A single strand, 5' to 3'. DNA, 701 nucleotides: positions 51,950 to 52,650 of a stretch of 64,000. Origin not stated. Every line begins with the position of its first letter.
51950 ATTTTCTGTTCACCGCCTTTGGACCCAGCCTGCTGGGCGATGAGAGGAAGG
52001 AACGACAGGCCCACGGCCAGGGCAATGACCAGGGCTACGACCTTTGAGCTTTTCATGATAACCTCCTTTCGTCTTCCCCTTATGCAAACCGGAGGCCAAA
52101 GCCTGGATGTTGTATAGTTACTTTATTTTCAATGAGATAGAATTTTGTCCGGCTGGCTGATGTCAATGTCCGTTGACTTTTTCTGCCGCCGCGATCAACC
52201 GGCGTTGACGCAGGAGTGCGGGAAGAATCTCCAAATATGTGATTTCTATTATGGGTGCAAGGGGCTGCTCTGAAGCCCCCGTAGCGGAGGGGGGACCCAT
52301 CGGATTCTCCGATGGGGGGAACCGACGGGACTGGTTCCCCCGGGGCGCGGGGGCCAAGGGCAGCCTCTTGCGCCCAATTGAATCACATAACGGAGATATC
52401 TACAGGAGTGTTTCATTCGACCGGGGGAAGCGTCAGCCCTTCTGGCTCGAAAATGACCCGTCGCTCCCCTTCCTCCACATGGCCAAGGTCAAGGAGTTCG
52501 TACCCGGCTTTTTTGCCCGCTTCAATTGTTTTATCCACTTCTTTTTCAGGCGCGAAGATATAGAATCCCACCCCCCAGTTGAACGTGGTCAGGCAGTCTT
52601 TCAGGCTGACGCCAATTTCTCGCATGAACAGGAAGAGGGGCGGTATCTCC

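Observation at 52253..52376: Second repeat-B copy lies antisense to its neighbours but keeps structure and the -10 box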

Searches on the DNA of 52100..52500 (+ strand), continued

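Call 51: search_with_rna_model(model_id=R1, sources=[window, L003, L004, L005, L006, L007, L008, L010, L011, L012, L013, L014, L015, L016, L017, L018, L019, L020, L021, L023, L024, L025, L026, L027, L028, L029, L030, L031, L032, L033, L034, L036, L037, L038, L039, L040, L041, L042, L043, L044, L045, L046, L047, L048, L049, L050, L051, L052, L053, L054, L055, L056, L057, L058, L060, L061, L062, L063, L064, L065, L066, L067, L068, L069, L070, L071, L072, L073, L074, L075, L076, L077, L078, L079, L080, L081, L082, L083, L084, L085, L086, L088, L090, L091, L092, L093, L094, L095, L096, L097, L098, L099, L100, L101, L102, L103, L104, L105, L106, L107], max_evalue=1e-11, make_alignment=true)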
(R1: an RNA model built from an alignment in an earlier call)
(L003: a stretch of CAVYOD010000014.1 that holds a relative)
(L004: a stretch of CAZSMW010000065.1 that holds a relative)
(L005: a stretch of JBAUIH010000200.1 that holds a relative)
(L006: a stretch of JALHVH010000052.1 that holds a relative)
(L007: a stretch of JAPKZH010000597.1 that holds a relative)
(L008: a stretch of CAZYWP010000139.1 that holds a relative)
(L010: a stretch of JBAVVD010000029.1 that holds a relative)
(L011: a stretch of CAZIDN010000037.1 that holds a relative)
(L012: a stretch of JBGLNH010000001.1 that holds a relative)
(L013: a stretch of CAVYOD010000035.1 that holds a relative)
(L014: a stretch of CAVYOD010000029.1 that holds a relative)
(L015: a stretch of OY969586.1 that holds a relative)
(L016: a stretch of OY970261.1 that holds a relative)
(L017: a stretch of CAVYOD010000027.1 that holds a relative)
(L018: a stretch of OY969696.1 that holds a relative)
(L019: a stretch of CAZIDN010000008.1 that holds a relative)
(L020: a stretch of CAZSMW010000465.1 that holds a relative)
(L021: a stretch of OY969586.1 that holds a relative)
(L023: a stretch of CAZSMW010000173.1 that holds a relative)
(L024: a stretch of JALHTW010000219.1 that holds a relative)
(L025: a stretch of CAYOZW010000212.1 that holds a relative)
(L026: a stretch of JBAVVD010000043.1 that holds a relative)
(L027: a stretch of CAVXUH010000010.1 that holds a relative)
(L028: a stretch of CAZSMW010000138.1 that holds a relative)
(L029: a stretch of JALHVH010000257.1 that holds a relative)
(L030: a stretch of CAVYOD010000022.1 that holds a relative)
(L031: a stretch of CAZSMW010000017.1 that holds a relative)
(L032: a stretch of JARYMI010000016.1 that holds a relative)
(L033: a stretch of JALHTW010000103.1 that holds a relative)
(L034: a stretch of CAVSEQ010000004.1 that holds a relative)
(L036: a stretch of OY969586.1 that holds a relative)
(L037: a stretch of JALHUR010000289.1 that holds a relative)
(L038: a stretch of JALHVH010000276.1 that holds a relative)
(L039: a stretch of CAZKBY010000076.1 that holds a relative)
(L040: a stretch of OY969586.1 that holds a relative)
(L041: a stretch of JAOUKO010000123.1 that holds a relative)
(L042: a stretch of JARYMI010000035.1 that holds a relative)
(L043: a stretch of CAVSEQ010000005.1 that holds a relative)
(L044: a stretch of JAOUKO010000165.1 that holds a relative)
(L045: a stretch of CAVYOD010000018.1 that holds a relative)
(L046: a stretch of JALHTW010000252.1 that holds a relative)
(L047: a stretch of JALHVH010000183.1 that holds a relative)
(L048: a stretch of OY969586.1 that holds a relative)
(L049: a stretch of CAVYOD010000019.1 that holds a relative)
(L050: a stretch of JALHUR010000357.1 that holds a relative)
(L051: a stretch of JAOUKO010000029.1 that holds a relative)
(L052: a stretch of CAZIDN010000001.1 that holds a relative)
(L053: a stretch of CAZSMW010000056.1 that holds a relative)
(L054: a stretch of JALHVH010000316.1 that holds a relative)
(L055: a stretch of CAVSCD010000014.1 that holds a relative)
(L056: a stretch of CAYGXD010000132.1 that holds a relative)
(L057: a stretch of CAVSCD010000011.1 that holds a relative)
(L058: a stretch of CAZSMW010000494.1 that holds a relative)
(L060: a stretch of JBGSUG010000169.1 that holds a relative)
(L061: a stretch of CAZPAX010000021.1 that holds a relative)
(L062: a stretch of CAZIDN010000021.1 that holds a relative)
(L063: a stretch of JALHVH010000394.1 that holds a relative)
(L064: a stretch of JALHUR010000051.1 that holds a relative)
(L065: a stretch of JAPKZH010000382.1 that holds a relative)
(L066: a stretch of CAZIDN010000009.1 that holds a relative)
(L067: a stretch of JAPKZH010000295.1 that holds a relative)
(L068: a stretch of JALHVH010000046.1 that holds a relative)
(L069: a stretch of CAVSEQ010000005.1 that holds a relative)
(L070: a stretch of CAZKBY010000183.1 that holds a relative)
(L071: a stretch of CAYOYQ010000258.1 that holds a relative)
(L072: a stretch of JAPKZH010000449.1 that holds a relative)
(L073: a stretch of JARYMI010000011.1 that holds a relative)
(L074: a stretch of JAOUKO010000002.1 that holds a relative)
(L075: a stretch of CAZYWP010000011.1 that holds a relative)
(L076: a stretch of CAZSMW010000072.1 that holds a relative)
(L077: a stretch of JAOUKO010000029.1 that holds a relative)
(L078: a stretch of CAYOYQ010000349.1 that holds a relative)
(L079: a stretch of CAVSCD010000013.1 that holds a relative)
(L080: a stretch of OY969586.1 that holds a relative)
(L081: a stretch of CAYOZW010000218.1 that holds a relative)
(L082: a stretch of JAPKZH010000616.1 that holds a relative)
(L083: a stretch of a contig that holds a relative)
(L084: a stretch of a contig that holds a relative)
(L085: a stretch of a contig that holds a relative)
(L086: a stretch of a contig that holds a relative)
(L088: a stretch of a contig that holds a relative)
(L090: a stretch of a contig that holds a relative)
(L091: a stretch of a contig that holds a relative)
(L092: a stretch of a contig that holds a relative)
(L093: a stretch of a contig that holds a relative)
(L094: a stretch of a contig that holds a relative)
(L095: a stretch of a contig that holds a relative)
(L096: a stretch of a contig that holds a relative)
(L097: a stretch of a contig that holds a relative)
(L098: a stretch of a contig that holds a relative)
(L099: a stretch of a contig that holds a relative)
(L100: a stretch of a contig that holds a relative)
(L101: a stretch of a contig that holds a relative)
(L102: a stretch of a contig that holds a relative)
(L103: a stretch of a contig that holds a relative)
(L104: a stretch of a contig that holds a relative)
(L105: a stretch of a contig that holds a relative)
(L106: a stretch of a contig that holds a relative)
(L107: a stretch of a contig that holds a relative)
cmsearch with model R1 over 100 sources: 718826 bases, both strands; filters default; matches with E-value up to 1e-11: 105.
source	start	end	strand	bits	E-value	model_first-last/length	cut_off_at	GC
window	30742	30873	+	144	1.8e-29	1-132/132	no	0.72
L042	744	875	-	142.2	4.5e-29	1-132/132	no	0.73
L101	5696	5827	+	141.5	6.6e-29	1-132/132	no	0.68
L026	1576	1707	-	140.8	9.8e-29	1-132/132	no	0.7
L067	50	181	+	139.5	1.9e-28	1-132/132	no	0.73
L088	537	668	-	139.3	2e-28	1-132/132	no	0.73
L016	3425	3556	+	138.1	4e-28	1-132/132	no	0.73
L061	3335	3466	+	137.3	6e-28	1-132/132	no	0.7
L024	4312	4443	-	137.2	6.4e-28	1-132/132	no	0.71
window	52249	52381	+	137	7e-28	1-132/132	no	0.68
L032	4103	4234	+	136.8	7.8e-28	1-132/132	no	0.73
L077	2585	2716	-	135.1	1.9e-27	1-132/132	no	0.72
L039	3053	3184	-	135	2e-27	1-132/132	no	0.7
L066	7385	7516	+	134.2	2.9e-27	1-132/132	no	0.73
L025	79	206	-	133.8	3.6e-27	1-132/132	no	0.67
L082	2928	3059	-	133.5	4.3e-27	1-132/132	no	0.76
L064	1222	1353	+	132.1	8.8e-27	1-132/132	no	0.65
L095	6697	6828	+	131.5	1.2e-26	1-132/132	no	0.73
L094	3773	3904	+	130.7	1.8e-26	1-132/132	no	0.72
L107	458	589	-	130.7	1.8e-26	1-132/132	no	0.77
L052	5576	5707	+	130.2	2.4e-26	1-132/132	no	0.74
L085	1213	1344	-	130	2.7e-26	1-132/132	no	0.76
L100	3747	3877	+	130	2.7e-26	1-132/132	no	0.71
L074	6184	6315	-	129.7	3.1e-26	1-132/132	no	0.71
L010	7162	7292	+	129.7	3.1e-26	1-132/132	no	0.72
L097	3458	3589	+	129.3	3.8e-26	1-132/132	no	0.76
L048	6045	6175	-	129.1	4.1e-26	1-132/132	no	0.71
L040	5886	6016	+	129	4.3e-26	1-132/132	no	0.71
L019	5756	5887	-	128.7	5.3e-26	1-132/132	no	0.75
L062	112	242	+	128.5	5.9e-26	1-132/132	no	0.76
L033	2926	3057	+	128.4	6.2e-26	1-132/132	no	0.75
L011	4314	4445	-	128.2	6.8e-26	1-132/132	no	0.75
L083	7356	7483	+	127.6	9.1e-26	1-132/132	no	0.72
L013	6159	6289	-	126.7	1.5e-25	1-132/132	no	0.73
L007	4707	4838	-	126.5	1.6e-25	1-132/132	no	0.77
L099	868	995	-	125.8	2.4e-25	1-132/132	no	0.74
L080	7648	7778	-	125.8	2.4e-25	1-132/132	no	0.74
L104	2868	2999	+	125.2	3.2e-25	1-132/132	no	0.73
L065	3152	3284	+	124.8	4e-25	1-132/132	no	0.76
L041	7804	7936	+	124.4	4.9e-25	1-132/132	no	0.74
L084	1758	1885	+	124.3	5.1e-25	1-132/132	no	0.67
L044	4702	4833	-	123.6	7.4e-25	1-132/132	no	0.74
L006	2398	2528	-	123.4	8.3e-25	1-132/132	no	0.68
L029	3403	3536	-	123.3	8.7e-25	1-132/132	no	0.69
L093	4672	4800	+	123.1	9.4e-25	1-132/132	no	0.72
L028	1854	1982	-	123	1e-24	1-132/132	no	0.72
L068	203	333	-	122.3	1.5e-24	1-132/132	no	0.69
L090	4073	4203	+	121.8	1.8e-24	1-132/132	no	0.78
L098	3638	3771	-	121.8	1.9e-24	1-132/132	no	0.76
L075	7099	7231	+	121.8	1.9e-24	1-132/132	no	0.74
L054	3197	3331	-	121.6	2.1e-24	1-132/132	no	0.67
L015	697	827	+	121.5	2.2e-24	1-132/132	no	0.72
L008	6093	6218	-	121.4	2.3e-24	1-132/132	no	0.71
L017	2394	2521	-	121.3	2.4e-24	1-132/132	no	0.73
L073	6762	6892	+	120.8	3.1e-24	1-132/132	no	0.75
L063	2412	2544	+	120.4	4e-24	1-132/132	no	0.73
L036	4881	5011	-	120.1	4.6e-24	1-132/132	no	0.75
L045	3254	3385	+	119.8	5.5e-24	1-132/132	no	0.72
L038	7415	7546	+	119.2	7.4e-24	1-132/132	no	0.73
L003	151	281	+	119.1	7.6e-24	1-132/132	no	0.75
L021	3849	3979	-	119.1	7.8e-24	1-132/132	no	0.74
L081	2484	2611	-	118.5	1.1e-23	1-132/132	no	0.72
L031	735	866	-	118.4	1.1e-23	1-132/132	no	0.66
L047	74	204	-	118.3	1.1e-23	1-132/132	no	0.69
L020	1661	1792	+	117.8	1.5e-23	1-132/132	no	0.68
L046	5780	5912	+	117.8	1.5e-23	1-132/132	no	0.74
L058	1579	1709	+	117.7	1.6e-23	1-132/132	no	0.67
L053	6677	6807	+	117.7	1.6e-23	1-132/132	no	0.68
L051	7306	7439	-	117.2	2e-23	1-132/132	no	0.72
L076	4482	4612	-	117.2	2.1e-23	1-132/132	no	0.67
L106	7190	7321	+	116.2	3.5e-23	1-132/132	no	0.72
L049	4273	4403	+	115.5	5.1e-23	1-132/132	no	0.74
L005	24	151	+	115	6.5e-23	1-132/132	no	0.73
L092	418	549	+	114.9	6.8e-23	1-132/132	no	0.67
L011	1870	1994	+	114.8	7.2e-23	1-132/132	no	0.66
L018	4084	4212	+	114.4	8.8e-23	1-132/132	no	0.73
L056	4130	4255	-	113.4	1.5e-22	1-132/132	no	0.7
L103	6744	6875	+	111.4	4.3e-22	1-132/132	no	0.7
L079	833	961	-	110.7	6e-22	1-132/132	no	0.73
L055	2285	2413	+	110.4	7.2e-22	1-132/132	no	0.73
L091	7486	7616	-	109.7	1e-21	1-132/132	no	0.68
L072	1525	1650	+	109.5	1.2e-21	1-132/132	no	0.68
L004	7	138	-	108.4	2e-21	1-132/132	no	0.74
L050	4305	4425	-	107.1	4e-21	1-132/132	no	0.7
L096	102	230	+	106.9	4.3e-21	1-132/132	no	0.75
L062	6841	6965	-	105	1.2e-20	1-132/132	no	0.66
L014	5695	5821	-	103.4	2.7e-20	1-132/132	no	0.71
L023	132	265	-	102.2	5.1e-20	1-132/132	no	0.75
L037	1939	2066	-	99.6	1.9e-19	1-132/132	no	0.63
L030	679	810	+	98.6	3.3e-19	1-132/132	no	0.78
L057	338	468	+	97.6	5.5e-19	1-132/132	no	0.73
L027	1745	1873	-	92.9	6.3e-18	1-132/132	no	0.77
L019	60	208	+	89.9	3.1e-17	1-132/132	no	0.64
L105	5566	5701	-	89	4.8e-17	1-132/132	no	0.72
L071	1488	1614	-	86.4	1.9e-16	1-132/132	no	0.68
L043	6766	6900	+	83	1.1e-15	1-132/132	no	0.74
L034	1088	1222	-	81.4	2.5e-15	1-132/132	no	0.75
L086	5361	5484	+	78.7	1e-14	1-132/132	no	0.71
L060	3208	3335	-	78.6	1.1e-14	1-132/132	no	0.73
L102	1533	1635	+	77.4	2e-14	12-119/132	no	0.71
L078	1903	2025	+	76.2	3.8e-14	1-132/132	no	0.69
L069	2376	2522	+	74.7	8.2e-14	1-132/132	no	0.73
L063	3922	4161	-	72.9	2.1e-13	1-132/132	no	0.67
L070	658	776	-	69.1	1.5e-12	1-132/132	no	0.69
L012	6802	6928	-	65.8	8.4e-12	1-132/132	no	0.75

Alignment A6: 105 matches aligned to the model, 288 columns, each read 5' to 3' on its own strand. Consensus structure (alignment columns), stored with it:
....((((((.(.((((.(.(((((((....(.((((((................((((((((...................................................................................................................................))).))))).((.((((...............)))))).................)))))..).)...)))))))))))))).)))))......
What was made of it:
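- The pair counts use an alignment fitted to a plus-strand model (call 51).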

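Call 56: search_with_rna_model(model_id=R1, sources=[L121, L122, L123, L124, L125, L126, L127, L128, L129, L130, L131, L132, L133, L134, L135, L136, L137, L138, L139, L140, L141, L142, L143, L144, L145, L146, L147, L148, L149, L150, L151, L152, L153, L154, L155, L156, L157, L158, L159, L160, L161, L162, L163, L164, L165, L166, L167, L168, L169, L170, L171, L172, L173, L174, L175, L176, L177, L178, L179, L180, L181, L182, L183, L184, L185, L186, L187, L188, L189, L190, L191, L192, L193, L194, L195, L196, L197, L198, L199, L200], max_evalue=0.000001)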
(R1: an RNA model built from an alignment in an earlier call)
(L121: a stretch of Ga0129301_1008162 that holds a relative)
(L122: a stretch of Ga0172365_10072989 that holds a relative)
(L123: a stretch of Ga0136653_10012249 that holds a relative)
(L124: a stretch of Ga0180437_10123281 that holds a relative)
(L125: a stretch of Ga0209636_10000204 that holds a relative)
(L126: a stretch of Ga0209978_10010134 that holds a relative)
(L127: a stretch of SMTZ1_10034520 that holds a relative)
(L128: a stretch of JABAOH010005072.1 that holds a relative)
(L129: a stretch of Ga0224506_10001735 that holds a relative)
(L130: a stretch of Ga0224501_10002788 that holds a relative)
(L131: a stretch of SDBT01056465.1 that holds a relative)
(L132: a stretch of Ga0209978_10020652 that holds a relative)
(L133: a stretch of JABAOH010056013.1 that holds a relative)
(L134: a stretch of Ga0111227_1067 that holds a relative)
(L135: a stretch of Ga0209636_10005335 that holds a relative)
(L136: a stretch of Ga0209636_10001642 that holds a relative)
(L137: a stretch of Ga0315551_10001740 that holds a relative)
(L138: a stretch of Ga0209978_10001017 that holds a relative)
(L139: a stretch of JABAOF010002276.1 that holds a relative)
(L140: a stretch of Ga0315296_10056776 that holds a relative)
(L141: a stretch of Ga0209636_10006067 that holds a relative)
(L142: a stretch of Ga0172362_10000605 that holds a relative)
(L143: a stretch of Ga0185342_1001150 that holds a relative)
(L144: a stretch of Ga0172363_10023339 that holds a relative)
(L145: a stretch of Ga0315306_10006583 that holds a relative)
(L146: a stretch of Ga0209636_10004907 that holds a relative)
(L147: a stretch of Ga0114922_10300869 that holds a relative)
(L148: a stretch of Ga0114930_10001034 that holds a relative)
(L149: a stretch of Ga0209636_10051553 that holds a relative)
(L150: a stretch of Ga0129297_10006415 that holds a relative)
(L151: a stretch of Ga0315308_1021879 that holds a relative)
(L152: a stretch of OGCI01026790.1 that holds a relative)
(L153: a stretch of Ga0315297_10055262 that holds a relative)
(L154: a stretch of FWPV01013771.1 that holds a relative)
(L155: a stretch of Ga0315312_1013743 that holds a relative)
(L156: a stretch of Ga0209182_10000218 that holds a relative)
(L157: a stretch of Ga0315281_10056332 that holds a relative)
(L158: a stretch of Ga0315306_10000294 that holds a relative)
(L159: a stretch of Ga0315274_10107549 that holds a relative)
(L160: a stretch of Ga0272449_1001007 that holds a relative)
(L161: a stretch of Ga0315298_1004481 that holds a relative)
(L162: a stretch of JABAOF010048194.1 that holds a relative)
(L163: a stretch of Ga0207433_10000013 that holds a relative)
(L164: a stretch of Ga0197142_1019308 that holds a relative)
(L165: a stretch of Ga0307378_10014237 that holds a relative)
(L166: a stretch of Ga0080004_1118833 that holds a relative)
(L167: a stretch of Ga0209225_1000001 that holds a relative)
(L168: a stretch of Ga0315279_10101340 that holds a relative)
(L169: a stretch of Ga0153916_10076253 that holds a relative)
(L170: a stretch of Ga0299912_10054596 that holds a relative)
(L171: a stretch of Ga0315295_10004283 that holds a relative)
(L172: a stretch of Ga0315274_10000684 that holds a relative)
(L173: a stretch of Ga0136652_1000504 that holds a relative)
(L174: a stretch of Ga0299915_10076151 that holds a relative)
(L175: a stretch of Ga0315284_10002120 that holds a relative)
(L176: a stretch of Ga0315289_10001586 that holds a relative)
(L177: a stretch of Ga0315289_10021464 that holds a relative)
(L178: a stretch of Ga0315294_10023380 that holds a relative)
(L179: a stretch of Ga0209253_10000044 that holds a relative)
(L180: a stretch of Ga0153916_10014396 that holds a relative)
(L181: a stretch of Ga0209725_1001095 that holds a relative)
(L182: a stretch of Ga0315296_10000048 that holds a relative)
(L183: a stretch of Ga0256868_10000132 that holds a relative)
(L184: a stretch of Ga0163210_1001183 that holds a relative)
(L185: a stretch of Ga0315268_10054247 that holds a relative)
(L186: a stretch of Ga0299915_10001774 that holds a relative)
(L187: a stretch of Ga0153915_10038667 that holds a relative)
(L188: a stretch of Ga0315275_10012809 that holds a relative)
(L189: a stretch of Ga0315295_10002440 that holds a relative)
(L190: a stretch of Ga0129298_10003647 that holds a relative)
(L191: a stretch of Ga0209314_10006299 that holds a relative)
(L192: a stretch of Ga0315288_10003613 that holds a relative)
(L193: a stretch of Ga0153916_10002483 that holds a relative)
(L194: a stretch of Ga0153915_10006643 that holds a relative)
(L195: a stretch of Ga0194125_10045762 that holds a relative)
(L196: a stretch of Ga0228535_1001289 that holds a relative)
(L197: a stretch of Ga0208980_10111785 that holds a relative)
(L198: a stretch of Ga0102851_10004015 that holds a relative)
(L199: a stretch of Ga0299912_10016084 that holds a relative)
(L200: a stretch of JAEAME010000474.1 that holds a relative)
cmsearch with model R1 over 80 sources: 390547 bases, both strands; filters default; matches with E-value up to 0.000001: 3.
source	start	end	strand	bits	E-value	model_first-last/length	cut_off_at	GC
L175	3785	3915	+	121.8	1e-24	1-132/132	no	0.66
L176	3785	3915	+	121.8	1e-24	1-132/132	no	0.66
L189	3785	3915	+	121.8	1e-24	1-132/132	no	0.66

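Call 68: search_dna_similar(query=window:52219-52402:+, collection=plasmids, mode=distant, max_rows=8)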
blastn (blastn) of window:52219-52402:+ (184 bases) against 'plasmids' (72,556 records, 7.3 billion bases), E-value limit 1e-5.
No match.

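Call 69: search_dna_similar(query=window:52219-52402:+, collection=phages, mode=distant, max_rows=8)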
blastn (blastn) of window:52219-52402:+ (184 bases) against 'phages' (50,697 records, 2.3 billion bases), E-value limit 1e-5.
No match.
